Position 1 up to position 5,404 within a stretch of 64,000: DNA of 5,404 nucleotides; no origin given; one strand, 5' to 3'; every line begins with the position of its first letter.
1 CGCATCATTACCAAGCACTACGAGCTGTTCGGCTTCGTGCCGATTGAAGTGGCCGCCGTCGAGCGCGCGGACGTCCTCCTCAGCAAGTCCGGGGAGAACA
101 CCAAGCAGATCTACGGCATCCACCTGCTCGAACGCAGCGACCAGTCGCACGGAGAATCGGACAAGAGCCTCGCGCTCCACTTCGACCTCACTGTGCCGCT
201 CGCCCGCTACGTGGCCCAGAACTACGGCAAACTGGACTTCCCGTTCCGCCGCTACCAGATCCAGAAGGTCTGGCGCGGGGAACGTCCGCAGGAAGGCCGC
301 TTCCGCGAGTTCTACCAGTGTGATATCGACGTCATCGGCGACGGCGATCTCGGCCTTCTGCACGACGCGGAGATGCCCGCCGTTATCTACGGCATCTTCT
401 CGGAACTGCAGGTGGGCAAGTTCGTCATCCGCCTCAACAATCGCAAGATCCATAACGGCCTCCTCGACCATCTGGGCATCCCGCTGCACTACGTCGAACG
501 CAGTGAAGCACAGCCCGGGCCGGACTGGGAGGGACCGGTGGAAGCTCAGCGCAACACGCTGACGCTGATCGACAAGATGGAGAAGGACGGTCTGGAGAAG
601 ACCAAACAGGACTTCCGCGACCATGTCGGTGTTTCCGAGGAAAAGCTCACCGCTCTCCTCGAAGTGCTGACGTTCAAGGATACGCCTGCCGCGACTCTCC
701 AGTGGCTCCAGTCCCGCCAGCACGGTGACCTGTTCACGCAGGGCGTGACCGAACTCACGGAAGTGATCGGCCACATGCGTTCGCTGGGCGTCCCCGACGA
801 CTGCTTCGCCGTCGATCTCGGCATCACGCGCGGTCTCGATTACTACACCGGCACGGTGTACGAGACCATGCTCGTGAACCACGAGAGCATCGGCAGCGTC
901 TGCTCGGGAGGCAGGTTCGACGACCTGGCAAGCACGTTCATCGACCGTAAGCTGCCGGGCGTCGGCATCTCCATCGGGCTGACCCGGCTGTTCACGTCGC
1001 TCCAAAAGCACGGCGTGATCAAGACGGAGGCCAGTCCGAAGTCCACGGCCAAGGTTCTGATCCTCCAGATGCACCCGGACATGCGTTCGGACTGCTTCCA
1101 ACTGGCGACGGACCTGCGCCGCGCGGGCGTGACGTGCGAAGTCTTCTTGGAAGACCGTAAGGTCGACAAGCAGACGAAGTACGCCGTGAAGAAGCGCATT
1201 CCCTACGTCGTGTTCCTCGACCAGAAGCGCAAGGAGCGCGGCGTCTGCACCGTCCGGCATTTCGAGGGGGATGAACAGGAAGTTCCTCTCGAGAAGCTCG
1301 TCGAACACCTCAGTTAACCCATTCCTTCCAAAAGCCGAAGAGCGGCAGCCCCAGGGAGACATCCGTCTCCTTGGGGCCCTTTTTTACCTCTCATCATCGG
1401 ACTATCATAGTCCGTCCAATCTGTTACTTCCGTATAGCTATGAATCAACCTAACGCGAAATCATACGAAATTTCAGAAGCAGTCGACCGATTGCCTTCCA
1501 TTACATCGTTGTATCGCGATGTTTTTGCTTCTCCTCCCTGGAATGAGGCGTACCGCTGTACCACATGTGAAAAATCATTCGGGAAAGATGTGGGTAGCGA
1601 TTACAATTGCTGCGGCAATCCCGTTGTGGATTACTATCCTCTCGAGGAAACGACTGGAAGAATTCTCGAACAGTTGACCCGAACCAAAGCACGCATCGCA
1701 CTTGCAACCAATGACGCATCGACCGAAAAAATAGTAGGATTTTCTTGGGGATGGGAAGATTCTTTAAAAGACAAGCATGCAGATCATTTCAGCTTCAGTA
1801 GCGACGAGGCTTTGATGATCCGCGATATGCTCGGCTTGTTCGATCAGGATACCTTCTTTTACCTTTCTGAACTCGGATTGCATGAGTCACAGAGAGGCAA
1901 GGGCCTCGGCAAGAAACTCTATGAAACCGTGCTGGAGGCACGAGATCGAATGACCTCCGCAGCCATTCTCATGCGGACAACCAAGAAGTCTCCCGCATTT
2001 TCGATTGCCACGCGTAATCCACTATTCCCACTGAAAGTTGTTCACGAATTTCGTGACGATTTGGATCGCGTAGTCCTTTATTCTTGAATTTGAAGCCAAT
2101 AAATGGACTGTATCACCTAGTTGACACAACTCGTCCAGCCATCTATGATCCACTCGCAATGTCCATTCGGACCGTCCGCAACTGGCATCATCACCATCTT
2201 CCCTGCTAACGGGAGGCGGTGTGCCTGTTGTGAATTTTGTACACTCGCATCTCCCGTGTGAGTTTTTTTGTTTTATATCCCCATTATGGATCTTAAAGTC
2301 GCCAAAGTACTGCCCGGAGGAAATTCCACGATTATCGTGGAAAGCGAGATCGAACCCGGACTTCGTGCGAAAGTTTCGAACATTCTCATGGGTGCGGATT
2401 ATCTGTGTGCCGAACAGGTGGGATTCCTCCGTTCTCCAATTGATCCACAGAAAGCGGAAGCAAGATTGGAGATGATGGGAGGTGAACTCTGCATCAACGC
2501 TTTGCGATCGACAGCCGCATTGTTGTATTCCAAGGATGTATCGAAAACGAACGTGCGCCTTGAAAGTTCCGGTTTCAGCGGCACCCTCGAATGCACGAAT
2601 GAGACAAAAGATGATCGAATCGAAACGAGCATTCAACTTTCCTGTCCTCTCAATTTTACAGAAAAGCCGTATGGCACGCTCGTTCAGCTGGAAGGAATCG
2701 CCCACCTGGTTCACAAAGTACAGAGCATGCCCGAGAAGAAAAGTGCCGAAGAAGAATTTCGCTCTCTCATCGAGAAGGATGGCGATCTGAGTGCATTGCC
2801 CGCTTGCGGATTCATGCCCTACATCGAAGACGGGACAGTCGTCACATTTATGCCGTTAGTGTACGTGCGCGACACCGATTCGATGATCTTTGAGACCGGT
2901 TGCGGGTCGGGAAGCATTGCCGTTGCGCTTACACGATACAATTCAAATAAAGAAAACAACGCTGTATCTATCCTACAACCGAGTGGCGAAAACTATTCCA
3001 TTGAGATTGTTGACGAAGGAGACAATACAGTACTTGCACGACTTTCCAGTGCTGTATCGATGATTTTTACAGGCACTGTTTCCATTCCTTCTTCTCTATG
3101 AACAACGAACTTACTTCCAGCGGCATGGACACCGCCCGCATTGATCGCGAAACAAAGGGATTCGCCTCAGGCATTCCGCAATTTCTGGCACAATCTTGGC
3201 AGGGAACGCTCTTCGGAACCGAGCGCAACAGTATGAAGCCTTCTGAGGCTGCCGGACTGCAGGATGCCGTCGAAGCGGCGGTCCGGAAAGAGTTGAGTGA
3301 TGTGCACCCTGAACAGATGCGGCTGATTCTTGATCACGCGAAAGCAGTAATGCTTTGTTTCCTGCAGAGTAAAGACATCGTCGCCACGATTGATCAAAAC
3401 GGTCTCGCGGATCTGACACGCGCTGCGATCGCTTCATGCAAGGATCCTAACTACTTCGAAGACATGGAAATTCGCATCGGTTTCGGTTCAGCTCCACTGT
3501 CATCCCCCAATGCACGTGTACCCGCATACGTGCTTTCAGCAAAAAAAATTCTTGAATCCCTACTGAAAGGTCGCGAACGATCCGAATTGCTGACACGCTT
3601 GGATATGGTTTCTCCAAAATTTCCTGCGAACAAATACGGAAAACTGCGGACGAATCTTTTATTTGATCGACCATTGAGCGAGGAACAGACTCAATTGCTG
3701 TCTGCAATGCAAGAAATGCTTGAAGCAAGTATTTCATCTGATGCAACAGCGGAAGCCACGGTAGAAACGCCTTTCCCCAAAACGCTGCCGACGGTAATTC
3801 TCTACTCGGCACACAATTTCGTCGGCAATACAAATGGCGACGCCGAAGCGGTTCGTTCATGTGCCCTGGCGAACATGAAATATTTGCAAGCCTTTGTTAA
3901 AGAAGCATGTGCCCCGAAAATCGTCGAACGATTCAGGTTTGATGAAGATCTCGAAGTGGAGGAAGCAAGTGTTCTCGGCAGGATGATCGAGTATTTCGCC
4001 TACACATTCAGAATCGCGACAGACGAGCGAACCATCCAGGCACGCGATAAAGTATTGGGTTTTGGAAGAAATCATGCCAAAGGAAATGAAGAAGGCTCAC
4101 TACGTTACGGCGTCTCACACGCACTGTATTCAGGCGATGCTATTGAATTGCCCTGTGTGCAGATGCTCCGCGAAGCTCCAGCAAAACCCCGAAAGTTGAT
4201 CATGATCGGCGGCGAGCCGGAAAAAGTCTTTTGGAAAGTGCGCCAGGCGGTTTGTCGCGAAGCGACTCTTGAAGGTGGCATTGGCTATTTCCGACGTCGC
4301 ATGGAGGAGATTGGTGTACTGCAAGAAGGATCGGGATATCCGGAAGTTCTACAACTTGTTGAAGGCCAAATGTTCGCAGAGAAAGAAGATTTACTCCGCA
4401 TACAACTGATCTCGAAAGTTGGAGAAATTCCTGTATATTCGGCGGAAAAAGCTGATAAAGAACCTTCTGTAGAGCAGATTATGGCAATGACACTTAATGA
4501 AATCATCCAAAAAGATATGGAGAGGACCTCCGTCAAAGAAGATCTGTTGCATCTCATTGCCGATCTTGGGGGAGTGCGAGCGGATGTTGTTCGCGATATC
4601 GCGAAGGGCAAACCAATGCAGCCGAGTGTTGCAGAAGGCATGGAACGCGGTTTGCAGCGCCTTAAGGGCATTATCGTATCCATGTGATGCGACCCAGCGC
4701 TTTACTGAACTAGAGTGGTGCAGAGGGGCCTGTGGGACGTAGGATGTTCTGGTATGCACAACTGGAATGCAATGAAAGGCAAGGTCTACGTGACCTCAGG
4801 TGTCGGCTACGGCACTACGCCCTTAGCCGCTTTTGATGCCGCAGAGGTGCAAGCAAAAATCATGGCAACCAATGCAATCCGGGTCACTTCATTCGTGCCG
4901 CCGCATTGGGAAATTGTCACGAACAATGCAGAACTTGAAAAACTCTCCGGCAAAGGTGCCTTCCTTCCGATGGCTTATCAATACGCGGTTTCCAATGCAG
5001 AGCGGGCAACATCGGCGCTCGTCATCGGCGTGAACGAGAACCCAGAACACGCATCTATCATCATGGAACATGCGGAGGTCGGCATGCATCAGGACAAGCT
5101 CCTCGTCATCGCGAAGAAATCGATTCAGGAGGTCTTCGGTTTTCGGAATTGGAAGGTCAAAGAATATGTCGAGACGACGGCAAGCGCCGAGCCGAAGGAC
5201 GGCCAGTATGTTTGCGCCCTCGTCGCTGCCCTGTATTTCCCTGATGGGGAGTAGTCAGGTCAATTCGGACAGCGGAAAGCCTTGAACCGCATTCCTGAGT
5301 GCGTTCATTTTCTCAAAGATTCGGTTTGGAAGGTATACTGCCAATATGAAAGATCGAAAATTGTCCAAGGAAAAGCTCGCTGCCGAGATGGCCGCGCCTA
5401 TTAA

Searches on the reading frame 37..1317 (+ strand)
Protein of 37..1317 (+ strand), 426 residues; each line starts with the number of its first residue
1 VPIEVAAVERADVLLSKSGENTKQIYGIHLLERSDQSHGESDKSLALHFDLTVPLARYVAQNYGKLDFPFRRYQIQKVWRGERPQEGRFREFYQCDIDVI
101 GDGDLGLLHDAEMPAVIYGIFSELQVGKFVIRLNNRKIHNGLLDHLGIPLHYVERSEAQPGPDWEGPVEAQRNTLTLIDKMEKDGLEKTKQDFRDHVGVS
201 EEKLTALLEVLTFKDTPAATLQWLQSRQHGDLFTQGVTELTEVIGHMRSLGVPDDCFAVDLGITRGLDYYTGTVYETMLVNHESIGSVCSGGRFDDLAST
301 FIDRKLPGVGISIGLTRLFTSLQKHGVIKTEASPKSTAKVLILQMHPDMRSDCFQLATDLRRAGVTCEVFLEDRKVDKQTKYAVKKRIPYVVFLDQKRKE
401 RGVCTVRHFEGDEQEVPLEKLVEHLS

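Call 40: search_protein_families(library=pfam, proteins=[window:37-1317:+], max_evalue=0.001)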
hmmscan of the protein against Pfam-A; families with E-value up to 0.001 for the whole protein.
window:37-1317:+ (426 aa): 3 families
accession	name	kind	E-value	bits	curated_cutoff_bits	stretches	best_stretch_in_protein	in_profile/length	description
PF13393.11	tRNA-synt_His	-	2.4e-23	83.3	25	2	198-318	193-308/308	Histidyl-tRNA synthetase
PF03129.25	HGTP_anticodon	-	1.9e-12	47.6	21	1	339-425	1-91/94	Anticodon binding domain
PF00587.30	tRNA-synt_2b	-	6.3e-05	23.6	29.3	1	67-167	34-110/179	tRNA synthetase class II core domain (G, H, P, S and T)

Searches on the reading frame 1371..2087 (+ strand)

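Call 68: search_protein_families(library=pfam, proteins=[window:1371-2087:+], max_evalue=0.01)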
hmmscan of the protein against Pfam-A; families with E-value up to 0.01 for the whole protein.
window:1371-2087:+ (238 aa): 2 families
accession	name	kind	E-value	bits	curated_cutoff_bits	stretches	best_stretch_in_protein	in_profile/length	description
PF00583.31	Acetyltransf_1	-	0.00074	20.2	20.7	1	158-190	52-88/116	Acetyltransferase (GNAT) family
PF13508.13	Acetyltransf_7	-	0.0016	19.2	27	1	161-194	26-59/84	Acetyltransferase (GNAT) domain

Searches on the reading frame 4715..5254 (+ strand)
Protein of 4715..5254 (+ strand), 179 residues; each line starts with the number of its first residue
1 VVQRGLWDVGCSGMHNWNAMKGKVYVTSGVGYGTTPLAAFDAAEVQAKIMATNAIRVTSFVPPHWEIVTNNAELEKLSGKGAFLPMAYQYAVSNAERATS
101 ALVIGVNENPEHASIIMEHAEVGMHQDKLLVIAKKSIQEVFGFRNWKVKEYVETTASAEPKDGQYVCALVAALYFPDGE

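Call 68: search_protein_families(library=pfam, proteins=[window:4715-5254:+], max_evalue=0.01)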
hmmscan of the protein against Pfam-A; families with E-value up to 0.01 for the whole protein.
window:4715-5254:+ (179 aa): 1 family
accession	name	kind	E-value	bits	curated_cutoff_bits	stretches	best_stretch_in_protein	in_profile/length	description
PF01862.21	PvlArgDC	-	9.8e-21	74.8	22.7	1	23-174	4-160/161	Pyruvoyl-dependent arginine decarboxylase (PvlArgDC)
